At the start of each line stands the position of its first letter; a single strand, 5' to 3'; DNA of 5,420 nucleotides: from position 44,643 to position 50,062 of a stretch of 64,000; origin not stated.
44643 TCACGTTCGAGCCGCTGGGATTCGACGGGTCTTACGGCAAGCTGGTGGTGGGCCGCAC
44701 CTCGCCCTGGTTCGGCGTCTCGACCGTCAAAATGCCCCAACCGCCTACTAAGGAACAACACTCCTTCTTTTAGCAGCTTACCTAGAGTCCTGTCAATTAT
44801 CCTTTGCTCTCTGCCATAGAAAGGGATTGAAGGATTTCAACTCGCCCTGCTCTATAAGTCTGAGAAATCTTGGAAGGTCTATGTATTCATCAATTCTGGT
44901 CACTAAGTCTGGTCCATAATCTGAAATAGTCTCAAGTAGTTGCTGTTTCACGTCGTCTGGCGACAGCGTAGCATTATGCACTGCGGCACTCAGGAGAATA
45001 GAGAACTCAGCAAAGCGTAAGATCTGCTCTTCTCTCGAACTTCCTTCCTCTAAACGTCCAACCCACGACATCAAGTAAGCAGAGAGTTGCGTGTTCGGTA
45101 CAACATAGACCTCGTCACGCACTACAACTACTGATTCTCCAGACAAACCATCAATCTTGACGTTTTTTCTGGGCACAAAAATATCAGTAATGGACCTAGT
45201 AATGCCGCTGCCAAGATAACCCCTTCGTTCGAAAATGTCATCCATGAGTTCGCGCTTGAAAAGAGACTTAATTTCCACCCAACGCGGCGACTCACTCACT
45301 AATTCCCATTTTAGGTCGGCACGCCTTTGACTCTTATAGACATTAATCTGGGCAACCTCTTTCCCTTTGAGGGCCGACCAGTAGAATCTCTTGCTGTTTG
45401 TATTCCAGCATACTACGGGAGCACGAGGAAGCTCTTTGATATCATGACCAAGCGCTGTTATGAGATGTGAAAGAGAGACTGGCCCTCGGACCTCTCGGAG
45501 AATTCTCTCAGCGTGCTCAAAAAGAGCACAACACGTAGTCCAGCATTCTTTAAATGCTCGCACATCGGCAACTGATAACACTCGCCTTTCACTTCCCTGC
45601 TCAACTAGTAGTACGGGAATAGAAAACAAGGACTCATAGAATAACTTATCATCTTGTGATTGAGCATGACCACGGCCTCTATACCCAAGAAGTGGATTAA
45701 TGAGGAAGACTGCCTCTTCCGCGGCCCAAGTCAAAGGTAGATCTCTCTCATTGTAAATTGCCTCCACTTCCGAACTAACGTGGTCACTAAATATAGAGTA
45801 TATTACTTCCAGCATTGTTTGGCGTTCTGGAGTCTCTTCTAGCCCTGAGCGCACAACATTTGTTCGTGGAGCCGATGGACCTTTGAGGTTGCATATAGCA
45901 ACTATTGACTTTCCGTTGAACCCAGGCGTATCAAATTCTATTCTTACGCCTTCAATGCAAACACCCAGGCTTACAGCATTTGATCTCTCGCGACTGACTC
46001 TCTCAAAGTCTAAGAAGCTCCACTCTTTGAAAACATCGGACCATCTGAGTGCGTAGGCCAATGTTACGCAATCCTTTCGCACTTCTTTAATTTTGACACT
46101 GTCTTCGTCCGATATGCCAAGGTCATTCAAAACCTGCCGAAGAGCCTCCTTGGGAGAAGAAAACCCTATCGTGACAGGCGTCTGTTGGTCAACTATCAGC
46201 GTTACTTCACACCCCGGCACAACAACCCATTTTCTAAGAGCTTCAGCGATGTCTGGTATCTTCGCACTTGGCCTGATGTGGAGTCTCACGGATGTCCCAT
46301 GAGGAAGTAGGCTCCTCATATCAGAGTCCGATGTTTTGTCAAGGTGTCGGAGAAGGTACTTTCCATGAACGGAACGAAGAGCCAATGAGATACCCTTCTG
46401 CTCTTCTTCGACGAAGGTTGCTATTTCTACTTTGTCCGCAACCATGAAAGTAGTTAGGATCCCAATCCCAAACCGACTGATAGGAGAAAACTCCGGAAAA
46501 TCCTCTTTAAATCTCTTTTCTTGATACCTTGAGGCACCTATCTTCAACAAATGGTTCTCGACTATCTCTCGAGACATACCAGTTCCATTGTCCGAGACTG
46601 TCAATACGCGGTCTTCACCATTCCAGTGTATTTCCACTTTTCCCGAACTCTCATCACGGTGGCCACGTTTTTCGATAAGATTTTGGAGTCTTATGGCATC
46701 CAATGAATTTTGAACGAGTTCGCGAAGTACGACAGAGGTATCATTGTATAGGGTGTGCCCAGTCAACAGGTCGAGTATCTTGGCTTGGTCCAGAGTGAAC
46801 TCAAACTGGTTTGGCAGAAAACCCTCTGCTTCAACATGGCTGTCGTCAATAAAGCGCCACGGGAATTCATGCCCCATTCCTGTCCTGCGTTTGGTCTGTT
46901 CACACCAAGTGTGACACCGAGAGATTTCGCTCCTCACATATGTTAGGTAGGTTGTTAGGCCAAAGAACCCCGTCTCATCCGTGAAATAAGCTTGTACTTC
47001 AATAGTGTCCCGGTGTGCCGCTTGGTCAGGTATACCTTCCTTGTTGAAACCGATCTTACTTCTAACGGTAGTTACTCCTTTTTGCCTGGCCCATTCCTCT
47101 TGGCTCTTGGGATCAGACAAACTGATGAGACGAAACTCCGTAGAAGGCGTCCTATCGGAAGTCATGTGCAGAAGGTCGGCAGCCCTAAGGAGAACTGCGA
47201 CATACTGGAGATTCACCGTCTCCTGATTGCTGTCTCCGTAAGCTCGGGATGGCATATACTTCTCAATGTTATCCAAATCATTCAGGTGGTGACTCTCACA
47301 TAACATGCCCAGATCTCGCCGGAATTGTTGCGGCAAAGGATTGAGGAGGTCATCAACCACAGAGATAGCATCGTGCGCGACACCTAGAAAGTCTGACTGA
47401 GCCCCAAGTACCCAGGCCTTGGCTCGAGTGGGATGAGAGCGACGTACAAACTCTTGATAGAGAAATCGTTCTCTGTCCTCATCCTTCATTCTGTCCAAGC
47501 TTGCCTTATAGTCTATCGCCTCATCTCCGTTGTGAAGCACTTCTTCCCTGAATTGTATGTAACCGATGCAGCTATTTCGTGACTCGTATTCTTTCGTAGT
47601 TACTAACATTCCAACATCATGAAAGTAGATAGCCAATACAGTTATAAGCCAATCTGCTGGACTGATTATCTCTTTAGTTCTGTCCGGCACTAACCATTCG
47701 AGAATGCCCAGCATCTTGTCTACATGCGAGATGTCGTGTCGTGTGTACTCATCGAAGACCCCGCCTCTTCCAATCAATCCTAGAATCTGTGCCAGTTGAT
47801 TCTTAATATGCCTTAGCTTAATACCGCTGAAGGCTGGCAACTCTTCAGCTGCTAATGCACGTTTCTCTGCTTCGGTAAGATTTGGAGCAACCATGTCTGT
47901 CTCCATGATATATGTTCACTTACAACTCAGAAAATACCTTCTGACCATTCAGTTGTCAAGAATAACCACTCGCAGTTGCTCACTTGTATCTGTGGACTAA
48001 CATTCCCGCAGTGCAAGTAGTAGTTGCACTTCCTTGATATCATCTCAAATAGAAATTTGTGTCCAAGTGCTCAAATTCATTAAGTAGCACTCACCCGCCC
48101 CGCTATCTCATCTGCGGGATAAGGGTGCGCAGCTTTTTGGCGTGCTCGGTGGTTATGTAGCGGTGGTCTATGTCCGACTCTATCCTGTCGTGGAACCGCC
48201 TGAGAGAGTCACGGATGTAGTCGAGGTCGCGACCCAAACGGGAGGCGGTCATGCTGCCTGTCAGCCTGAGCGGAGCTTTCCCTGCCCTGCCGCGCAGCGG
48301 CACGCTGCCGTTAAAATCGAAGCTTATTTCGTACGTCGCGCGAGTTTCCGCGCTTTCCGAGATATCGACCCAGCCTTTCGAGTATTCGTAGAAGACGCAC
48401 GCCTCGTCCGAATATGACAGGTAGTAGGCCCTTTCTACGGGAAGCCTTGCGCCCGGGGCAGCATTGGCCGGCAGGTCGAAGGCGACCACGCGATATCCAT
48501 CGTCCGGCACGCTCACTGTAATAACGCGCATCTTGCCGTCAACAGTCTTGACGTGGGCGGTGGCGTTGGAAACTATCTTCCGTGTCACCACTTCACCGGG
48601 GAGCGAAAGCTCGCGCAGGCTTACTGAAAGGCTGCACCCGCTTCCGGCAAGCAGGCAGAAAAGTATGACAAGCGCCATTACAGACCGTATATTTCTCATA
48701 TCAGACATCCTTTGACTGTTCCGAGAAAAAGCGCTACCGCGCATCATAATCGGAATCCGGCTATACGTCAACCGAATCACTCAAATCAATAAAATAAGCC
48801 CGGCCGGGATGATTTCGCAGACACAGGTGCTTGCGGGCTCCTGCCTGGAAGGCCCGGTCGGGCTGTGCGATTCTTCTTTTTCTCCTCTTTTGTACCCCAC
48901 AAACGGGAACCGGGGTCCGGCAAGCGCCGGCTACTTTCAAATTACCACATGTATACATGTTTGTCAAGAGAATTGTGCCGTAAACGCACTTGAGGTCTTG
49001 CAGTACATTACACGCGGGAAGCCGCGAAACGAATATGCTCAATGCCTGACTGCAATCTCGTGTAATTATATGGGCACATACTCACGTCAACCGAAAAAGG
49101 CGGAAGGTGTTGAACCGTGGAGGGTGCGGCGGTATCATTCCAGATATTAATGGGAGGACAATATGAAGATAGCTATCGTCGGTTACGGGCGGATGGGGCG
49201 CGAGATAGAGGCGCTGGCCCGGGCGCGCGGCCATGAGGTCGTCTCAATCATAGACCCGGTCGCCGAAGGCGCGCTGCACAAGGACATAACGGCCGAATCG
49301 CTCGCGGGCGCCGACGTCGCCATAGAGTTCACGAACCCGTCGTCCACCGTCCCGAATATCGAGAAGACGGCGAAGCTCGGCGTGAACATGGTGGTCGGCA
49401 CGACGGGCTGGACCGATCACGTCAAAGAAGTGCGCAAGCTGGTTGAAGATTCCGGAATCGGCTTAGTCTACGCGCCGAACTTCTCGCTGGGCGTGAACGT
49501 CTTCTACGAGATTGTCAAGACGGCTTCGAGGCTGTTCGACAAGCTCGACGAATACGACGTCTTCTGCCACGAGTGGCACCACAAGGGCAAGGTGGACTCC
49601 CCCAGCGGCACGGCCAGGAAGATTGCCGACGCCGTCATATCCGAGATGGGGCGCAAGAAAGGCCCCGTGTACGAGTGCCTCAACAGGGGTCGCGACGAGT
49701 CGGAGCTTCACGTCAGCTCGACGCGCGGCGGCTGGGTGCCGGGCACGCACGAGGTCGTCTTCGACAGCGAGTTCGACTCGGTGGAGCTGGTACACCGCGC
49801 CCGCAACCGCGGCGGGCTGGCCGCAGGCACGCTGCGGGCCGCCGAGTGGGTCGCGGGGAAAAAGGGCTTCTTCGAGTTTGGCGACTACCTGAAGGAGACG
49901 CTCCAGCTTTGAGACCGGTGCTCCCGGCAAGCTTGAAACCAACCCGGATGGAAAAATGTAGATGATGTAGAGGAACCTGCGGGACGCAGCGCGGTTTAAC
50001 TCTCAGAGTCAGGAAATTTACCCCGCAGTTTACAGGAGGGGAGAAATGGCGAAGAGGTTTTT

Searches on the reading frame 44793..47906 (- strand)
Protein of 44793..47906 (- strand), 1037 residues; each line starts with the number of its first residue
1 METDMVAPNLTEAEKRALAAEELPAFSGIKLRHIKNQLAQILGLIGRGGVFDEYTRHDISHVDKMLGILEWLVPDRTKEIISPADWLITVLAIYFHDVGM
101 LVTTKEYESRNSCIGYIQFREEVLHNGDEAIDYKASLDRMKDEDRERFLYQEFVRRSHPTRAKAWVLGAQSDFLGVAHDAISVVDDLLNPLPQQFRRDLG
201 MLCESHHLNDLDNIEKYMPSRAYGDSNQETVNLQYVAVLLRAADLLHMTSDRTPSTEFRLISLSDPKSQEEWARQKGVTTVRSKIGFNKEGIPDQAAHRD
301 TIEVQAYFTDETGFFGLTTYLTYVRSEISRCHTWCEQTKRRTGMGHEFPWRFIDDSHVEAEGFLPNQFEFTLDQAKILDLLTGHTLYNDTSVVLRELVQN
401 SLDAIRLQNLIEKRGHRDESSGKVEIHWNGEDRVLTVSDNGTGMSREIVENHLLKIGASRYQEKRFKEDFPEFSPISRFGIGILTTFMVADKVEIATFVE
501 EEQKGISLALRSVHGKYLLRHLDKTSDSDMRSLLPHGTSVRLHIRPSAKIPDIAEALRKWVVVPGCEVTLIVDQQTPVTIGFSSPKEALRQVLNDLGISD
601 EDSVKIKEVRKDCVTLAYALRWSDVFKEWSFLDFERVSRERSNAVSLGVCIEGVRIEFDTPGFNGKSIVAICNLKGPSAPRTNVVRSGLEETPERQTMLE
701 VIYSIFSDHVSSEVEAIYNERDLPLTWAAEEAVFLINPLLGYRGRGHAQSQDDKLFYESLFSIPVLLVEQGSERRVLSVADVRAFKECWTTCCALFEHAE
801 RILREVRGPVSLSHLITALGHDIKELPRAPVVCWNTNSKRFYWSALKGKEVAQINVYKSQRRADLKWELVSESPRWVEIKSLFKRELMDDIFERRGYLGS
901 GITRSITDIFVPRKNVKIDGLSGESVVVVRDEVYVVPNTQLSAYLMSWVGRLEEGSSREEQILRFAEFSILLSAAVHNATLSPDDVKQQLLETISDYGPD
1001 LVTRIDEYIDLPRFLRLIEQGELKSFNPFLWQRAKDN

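Call 14: search_protein_families(library=pfam, proteins=[window:44793-47906:-], max_evalue=0.0001)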
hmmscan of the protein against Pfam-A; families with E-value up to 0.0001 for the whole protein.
window:44793-47906:- (1037 aa): 3 families
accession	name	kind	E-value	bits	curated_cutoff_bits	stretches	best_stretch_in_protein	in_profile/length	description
PF24391.1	HD-CE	-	2.1e-51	175.6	27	1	51-285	1-224/263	HD-CE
PF13589.12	HATPase_c_3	-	4.7e-11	43.3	25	1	391-522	4-119/137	Histidine kinase-, DNA gyrase B-, and HSP90-like ATPase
PF02518.31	HATPase_c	-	3.9e-06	27.7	26.4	1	393-463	9-63/111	Histidine kinase-, DNA gyrase B-, and HSP90-like ATPase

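Call 34: search_protein_families(library=ncbifam, proteins=[window:44793-47906:-], max_evalue=0.001)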
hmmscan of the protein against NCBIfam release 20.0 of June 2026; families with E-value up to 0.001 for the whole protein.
window:44793-47906:- (1037 aa): 5 families
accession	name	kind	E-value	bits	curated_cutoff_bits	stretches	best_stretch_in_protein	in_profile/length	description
NF010683.0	PRK14083.1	equivalog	2.7e-26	92.2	455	1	369-548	7-171/604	HSP90 family protein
NF003555.1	PRK05218.1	equivalog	1.4e-24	86.6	371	1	367-548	2-178/614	molecular chaperone HtpG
NF050001.1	restrict_BbrUII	equivalog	1.9e-15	56.5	550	1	377-543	9-165/659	BbrUII/HgiDII family restriction enzyme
NF047352.1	P_loop_sacsin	domain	4e-05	24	50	1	393-495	3-79/80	sacsin N-terminal ATP-binding-like domain-containing protein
NF041932.1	MzaB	equivalog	0.00054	18.4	850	1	419-533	28-141/480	MZA anti-phage system associated ATPase MzaB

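Call 74: search_protein_families(library=padloc, proteins=[window:44793-47906:-], max_evalue=0.001)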
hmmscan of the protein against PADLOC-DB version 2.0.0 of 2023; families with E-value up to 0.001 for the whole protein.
window:44793-47906:- (1037 aa): 2 families
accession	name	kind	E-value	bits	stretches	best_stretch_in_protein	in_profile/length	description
PDLC03419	REase_II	-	7.3e-05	19.3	1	367-500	4-122/695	Type II restriction enzyme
PDLC03971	TmtA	-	0.00042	15.9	1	393-459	57-115/1782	-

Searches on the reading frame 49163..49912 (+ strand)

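Call 5: search_protein_families(library=pfam, proteins=[window:49163-49912:+], max_evalue=0.01)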
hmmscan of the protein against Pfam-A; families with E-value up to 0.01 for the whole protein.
window:49163-49912:+ (249 aa): 4 families
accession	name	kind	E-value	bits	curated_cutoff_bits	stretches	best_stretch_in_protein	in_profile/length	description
PF05173.19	DapB_C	-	2.3e-31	108.8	27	1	110-243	1-121/121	Dihydrodipicolinate reductase, C-terminus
PF01113.26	DapB_N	-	1.5e-20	73.9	25.6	1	1-107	1-124/124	Dihydrodipicolinate reductase, N-terminus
PF00044.30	Gp_dh_N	-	0.0024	18.6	31.7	0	1-34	1-35/101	Glyceraldehyde 3-phosphate dehydrogenase, NAD binding domain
PF17836.7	PglD_N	-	0.0053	17.7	23.4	0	2-39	1-39/78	PglD N-terminal domain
